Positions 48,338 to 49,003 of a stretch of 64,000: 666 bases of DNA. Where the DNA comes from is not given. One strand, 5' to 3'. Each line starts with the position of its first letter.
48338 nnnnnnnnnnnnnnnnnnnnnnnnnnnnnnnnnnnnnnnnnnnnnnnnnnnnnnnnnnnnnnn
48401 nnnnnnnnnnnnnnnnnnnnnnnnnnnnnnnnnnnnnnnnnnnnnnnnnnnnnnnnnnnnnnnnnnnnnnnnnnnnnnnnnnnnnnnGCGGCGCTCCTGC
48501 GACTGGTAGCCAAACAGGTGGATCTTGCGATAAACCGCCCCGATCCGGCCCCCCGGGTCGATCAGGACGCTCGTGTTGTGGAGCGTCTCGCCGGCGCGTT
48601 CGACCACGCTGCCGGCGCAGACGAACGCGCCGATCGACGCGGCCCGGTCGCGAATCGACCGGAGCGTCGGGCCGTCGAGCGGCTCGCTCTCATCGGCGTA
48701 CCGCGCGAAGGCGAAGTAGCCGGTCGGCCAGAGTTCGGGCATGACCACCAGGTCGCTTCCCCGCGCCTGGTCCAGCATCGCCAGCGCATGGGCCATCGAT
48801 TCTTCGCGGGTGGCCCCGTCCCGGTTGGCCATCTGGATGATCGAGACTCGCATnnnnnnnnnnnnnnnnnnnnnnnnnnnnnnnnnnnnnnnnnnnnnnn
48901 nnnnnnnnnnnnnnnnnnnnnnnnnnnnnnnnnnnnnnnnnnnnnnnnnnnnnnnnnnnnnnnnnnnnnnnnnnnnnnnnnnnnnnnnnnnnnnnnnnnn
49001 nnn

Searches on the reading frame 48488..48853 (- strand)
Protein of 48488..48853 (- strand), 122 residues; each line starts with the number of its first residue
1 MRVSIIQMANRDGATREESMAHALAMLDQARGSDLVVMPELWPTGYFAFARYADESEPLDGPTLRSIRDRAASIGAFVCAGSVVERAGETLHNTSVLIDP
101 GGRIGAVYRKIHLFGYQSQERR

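Call 62: search_protein_families(library=pfam, proteins=[window:48488-48853:-], max_evalue=0.001)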
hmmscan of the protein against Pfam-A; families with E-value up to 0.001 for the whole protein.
seq(122 aa): 1 family
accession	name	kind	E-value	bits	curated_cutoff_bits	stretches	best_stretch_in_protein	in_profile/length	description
PF00795.27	CN_hydrolase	-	1.9e-20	73.7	23.2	1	2-114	1-114/256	Carbon-nitrogen hydrolase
